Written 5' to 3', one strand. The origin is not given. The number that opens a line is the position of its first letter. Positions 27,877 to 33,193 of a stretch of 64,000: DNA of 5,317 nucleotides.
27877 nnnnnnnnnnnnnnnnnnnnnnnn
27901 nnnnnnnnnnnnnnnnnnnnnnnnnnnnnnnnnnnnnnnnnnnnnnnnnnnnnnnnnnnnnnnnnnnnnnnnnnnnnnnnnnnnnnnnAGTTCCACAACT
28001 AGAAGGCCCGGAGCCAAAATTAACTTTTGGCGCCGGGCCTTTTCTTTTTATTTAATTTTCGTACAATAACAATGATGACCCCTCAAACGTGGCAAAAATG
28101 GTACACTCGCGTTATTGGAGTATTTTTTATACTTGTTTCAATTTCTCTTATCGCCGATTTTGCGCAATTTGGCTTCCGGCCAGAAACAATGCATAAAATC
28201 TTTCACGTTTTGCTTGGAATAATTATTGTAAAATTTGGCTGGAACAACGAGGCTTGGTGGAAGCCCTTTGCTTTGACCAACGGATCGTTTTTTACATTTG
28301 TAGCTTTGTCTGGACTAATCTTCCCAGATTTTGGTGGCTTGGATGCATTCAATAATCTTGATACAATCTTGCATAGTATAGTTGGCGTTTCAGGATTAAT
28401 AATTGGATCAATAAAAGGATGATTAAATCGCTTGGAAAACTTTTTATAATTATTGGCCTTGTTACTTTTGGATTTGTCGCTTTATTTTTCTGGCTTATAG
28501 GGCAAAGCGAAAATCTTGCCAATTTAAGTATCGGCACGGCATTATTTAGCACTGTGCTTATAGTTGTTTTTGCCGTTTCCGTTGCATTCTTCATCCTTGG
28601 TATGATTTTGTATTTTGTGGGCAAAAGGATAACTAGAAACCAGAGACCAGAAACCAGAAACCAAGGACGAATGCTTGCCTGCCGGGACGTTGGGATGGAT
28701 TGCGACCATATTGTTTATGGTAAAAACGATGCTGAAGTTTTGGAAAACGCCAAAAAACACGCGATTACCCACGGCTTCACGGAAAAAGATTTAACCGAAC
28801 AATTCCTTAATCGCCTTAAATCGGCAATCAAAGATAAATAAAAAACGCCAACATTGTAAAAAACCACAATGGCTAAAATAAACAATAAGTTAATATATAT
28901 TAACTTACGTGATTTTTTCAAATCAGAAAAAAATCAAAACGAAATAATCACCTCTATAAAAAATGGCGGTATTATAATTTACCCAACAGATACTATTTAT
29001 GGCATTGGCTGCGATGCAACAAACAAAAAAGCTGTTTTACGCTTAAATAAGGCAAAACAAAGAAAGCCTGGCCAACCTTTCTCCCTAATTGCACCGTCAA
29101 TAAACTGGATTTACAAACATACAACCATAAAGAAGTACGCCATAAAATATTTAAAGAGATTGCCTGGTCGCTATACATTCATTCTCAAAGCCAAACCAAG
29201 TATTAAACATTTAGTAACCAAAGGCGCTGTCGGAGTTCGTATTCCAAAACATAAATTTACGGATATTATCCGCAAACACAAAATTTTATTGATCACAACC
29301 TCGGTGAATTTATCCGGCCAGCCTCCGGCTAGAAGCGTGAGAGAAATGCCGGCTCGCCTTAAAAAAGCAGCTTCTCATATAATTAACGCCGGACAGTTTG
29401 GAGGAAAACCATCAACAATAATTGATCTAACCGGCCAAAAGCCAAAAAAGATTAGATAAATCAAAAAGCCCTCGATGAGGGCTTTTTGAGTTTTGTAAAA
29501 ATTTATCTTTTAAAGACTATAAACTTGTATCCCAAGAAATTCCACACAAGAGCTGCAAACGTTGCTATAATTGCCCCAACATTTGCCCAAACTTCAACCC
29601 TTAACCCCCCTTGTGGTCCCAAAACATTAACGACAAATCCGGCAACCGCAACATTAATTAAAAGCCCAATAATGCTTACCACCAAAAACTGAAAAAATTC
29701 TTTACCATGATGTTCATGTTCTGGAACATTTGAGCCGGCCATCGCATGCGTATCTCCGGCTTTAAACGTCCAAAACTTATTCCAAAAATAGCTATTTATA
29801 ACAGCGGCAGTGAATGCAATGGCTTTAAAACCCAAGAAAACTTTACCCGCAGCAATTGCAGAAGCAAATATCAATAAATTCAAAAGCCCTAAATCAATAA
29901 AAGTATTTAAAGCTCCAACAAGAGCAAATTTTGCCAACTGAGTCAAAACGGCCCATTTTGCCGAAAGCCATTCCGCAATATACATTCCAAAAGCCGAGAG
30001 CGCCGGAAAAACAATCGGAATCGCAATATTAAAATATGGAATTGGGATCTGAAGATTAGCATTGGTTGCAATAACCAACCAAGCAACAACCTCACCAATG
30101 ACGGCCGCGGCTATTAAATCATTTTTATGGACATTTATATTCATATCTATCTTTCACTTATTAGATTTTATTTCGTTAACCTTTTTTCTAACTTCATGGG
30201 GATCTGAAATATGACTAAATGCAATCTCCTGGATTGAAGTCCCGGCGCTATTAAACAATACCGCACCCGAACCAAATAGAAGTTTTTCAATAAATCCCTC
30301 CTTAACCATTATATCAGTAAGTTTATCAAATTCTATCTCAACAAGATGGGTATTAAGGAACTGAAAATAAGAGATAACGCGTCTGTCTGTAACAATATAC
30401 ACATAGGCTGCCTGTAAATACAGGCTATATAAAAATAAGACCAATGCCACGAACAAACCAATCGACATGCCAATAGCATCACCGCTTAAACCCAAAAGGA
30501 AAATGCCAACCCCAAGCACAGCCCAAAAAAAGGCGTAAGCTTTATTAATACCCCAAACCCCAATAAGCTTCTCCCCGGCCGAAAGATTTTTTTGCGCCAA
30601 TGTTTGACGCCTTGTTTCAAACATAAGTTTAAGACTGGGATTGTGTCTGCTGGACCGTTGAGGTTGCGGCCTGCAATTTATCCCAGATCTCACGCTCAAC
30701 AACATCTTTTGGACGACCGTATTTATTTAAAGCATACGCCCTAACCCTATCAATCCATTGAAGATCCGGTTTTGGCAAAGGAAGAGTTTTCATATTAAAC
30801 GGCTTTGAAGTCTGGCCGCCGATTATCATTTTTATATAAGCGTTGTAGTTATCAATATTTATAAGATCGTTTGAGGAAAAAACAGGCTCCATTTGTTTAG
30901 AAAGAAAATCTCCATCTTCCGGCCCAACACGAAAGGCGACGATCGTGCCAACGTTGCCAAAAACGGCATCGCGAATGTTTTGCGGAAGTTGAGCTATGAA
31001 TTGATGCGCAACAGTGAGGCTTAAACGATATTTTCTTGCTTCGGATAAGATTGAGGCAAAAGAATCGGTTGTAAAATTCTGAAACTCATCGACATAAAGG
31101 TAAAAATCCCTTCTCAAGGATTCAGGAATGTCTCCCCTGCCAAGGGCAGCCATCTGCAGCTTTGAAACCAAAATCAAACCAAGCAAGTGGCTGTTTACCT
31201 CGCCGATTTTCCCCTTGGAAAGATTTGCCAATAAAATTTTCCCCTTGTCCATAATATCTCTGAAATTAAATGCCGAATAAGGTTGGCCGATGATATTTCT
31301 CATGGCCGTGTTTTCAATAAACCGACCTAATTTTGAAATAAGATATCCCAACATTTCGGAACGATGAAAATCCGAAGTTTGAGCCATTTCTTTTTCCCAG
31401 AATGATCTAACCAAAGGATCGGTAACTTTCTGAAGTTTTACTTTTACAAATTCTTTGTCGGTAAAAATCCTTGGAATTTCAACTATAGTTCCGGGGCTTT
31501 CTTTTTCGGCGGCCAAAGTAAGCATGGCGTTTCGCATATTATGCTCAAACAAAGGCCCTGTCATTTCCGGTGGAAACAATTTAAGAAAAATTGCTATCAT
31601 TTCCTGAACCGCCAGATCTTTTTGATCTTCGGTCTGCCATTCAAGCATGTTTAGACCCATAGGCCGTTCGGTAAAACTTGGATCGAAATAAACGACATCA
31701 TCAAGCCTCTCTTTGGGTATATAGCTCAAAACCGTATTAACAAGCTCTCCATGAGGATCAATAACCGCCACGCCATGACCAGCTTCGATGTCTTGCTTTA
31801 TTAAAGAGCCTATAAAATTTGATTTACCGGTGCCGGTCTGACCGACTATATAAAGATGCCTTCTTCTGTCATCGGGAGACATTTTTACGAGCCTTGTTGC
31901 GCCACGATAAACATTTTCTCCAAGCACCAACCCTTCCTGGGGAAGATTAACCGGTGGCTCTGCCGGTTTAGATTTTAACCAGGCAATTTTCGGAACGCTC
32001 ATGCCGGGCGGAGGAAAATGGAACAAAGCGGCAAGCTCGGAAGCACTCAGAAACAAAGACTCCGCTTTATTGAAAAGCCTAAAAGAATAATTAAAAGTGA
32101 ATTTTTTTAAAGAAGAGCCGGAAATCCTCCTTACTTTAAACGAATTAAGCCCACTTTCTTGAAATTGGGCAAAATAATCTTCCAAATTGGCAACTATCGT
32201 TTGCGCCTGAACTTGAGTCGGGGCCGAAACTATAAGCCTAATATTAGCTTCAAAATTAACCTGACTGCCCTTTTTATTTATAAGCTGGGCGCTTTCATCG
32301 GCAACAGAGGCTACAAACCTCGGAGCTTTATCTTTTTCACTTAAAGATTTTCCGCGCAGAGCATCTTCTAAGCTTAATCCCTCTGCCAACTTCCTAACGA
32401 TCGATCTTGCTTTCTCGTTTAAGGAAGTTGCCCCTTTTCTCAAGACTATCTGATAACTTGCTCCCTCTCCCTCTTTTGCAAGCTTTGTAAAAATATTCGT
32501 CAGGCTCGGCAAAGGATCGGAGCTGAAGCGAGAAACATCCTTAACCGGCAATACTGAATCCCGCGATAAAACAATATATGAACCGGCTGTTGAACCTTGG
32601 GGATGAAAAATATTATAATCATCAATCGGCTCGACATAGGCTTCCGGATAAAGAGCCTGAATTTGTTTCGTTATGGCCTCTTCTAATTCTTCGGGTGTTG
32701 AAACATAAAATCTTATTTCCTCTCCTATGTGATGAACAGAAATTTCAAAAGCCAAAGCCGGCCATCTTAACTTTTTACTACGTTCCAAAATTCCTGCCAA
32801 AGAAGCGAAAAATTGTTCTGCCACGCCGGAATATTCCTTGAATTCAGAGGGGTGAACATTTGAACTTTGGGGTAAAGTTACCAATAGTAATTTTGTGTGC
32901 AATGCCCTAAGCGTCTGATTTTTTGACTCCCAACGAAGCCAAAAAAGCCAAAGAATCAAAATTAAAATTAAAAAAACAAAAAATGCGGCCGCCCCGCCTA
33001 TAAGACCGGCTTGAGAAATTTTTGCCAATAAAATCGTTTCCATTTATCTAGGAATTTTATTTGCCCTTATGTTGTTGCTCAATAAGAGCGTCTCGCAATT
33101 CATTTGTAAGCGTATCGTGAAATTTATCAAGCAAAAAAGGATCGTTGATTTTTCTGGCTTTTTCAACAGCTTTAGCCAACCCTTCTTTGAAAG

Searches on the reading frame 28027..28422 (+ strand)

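Call 3: search_protein_families(library=pfam, proteins=[window:28027-28422:+], max_evalue=0.01)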
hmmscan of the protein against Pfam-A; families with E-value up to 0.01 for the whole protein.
window:28027-28422:+ (131 aa): 1 family
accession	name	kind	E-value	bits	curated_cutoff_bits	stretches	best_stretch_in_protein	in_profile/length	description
PF14325.12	DUF4383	-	4.6e-05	24.1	27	1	48-127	42-123/125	Domain of unknown function (DUF4383)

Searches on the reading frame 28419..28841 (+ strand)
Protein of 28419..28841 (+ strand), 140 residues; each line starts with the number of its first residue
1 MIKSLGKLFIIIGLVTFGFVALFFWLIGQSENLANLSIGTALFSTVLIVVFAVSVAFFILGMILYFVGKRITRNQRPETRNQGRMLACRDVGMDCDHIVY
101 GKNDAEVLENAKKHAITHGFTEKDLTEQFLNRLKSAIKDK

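Call 3: search_protein_families(library=pfam, proteins=[window:28419-28841:+], max_evalue=0.01)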
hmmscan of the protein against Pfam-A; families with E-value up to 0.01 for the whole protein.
window:28419-28841:+ (140 aa): 3 families
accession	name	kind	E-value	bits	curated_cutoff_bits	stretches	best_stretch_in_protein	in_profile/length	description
PF06348.16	DUF1059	-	5.5e-10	39.8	21.1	1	86-139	4-56/56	Protein of unknown function (DUF1059)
PF07332.16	Phage_holin_3_6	-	0.0014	19.1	28.4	1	6-77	38-99/116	Putative Actinobacterial Holin-X, holin superfamily III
PF04893.22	Yip1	-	0.0034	17.7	28.6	1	8-72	24-87/173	Yip1 domain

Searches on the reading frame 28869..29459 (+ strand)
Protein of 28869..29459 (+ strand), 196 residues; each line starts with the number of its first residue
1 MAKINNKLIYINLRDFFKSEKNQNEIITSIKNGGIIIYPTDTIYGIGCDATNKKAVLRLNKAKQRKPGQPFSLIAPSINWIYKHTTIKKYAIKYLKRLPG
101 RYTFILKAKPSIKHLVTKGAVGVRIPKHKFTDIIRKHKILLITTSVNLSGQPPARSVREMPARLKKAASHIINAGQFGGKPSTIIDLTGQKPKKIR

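Call 3: search_protein_families(library=pfam, proteins=[window:28869-29459:+], max_evalue=0.01)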
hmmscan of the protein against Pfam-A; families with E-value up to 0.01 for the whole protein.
window:28869-29459:+ (196 aa): 1 family
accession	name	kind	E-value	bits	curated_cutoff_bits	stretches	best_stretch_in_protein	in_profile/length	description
PF01300.24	Sua5_yciO_yrdC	-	1.1e-44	152.5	25.1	1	30-196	3-176/178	Telomere recombination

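Call 67: find_related_loci(query=window:28869-29459:+, collection=metagenome_contigs, flank=10000)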
Query window:28869-29459:+ (196 aa) in metagenome_contigs; peptide patterns used: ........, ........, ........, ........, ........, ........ (x = any residue, [..] = any of these).
328 stretches matched a pattern; 94 encode a relative of the query (tblastn E <= 1e-3); the best 80 are kept; 80 distinct loci.
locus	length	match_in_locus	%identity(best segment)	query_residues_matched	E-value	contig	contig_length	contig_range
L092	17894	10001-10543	48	8-196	6e-49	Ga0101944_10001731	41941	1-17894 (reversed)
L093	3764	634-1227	45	3-196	2e-42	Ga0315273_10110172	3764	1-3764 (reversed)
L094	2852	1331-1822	46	22-185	9e-42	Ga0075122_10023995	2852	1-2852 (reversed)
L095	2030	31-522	46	22-185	6e-42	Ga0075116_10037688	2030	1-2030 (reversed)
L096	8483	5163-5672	44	21-187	1e-39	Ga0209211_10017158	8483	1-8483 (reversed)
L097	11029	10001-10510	44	21-187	1e-39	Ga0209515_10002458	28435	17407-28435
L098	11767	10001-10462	47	30-185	4e-39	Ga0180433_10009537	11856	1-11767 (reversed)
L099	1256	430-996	43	11-195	3e-40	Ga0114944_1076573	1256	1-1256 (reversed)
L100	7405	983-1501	44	25-196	9e-39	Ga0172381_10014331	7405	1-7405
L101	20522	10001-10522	43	21-190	2e-38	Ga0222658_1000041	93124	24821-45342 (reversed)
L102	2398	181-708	42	25-196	3e-37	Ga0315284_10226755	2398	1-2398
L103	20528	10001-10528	41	25-196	1e-36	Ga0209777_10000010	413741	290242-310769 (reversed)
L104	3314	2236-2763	41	25-196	2e-36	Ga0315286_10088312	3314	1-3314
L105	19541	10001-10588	39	3-196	7e-36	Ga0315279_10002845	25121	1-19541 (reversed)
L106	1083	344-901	38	10-196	6e-37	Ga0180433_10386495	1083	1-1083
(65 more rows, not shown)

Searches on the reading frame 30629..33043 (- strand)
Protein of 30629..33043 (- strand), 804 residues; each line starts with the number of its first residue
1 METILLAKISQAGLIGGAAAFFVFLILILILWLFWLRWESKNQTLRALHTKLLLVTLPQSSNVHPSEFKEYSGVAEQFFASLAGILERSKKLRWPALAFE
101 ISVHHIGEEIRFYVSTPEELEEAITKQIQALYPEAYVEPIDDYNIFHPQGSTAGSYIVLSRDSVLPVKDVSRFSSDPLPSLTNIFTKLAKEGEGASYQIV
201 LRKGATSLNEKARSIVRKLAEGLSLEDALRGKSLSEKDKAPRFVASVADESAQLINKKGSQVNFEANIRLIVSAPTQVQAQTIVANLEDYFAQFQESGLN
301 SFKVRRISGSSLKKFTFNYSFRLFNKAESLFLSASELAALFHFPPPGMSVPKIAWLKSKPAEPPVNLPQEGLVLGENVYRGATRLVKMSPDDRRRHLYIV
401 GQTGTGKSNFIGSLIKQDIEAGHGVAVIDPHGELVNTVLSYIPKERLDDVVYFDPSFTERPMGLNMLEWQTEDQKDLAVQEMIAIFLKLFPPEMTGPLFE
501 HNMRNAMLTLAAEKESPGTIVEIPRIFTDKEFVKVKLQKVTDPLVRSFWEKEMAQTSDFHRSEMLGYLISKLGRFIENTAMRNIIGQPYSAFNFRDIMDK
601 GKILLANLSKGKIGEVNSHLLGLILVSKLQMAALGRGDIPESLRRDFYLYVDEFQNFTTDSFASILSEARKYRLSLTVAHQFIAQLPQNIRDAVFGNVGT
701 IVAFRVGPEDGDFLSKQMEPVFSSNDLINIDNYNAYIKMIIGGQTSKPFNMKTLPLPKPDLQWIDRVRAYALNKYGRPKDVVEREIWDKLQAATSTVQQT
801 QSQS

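Call 9: search_protein_families(library=pfam, proteins=[window:30629-33043:-], max_evalue=0.001)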
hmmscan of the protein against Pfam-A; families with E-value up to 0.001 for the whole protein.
window:30629-33043:- (804 aa): 4 families
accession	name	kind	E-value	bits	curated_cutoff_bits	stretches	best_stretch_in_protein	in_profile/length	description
PF01935.23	DUF87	-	1.3e-10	42.2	23.2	1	394-473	23-96/220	Helicase HerA, central domain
PF02534.20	T4SS-DNA_transf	-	6.3e-07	29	20.1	1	381-687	35-345/468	Type IV secretory system Conjugative DNA transfer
PF10412.15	TrwB_AAD_bind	-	1.1e-06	28.3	20.5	1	387-436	8-57/387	Type IV secretion-system coupling protein DNA-binding domain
PF12696.13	TraG-D_C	-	9.2e-05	22.8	22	1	648-707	3-67/126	TraM recognition site of TraD and TraG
